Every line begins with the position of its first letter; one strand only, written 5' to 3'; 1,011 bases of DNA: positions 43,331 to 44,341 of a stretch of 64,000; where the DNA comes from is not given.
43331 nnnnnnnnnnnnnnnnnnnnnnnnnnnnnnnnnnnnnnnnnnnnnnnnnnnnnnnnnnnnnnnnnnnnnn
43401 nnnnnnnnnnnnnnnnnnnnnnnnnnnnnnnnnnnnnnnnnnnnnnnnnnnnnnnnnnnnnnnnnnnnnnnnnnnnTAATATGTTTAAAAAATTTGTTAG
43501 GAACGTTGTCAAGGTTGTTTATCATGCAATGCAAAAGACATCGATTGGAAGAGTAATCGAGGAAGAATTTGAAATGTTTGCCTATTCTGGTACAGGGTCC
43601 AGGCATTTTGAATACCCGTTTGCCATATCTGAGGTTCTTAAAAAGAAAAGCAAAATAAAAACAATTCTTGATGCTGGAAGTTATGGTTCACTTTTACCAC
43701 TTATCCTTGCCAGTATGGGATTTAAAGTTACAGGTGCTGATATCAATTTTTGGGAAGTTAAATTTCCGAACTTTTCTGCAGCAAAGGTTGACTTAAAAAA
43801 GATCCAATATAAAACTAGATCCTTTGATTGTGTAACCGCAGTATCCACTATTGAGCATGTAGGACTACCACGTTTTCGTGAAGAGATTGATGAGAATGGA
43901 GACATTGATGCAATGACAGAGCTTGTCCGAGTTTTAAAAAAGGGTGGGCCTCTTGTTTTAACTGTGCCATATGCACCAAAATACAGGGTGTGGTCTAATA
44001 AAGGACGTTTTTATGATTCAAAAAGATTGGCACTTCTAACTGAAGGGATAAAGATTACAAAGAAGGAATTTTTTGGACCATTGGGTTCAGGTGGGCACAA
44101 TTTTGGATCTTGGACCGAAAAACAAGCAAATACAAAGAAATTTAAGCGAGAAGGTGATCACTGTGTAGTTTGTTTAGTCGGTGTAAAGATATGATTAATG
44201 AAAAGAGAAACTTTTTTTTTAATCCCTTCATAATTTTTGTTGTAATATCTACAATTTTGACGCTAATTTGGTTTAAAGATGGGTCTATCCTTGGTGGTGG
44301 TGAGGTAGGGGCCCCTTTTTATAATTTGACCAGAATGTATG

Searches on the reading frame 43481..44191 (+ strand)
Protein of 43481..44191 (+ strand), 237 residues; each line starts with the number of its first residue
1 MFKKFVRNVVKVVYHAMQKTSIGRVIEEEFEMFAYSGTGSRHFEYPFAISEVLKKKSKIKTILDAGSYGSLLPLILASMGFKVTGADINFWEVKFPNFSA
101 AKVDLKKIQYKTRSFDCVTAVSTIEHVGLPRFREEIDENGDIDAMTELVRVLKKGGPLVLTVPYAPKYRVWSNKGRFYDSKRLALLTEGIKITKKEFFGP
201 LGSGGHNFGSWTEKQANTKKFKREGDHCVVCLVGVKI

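Call 3: search_protein_families(library=pfam, proteins=[window:43481-44191:+], max_evalue=0.01)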
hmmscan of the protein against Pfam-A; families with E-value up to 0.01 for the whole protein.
window:43481-44191:+ (237 aa): 4 families
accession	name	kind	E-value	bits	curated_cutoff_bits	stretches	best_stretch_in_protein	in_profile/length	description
PF03269.20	DUF268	-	7.1e-15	55.7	25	1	106-192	54-139/176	Caenorhabditis protein of unknown function, DUF268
PF13489.12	Methyltransf_23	-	3.1e-08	34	27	1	49-166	13-122/164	Methyltransferase domain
PF08241.18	Methyltransf_11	-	3.1e-07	31.4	21.2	1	63-159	1-94/95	Methyltransferase domain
PF13649.12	Methyltransf_25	-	0.0012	20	27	0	63-156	2-97/97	Methyltransferase domain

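Call 4: search_protein_families(library=ncbifam, proteins=[window:43481-44191:+], max_evalue=0.01)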
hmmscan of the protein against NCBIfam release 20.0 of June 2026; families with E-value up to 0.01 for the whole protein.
window:43481-44191:+ (237 aa): 3 families
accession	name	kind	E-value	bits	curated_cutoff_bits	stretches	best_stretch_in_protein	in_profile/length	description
TIGR01983.1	UbiG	equivalog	1.1e-06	28.1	102.95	1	55-128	46-130/228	bifunctional 2-polyprenyl-6-hydroxyphenol methylase/3-demethylubiquinol 3-O-methyltransferase UbiG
NF041255.1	mycofact_MftM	equivalog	0.0002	20.8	200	1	60-138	141-228/289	mycofactocin oligosaccharide methyltransferase MftM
TIGR01934.1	MenG_MenH_UbiE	subfamily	0.0045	16.3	158.35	0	143-195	124-176/223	ubiquinone/menaquinone biosynthesis methyltransferase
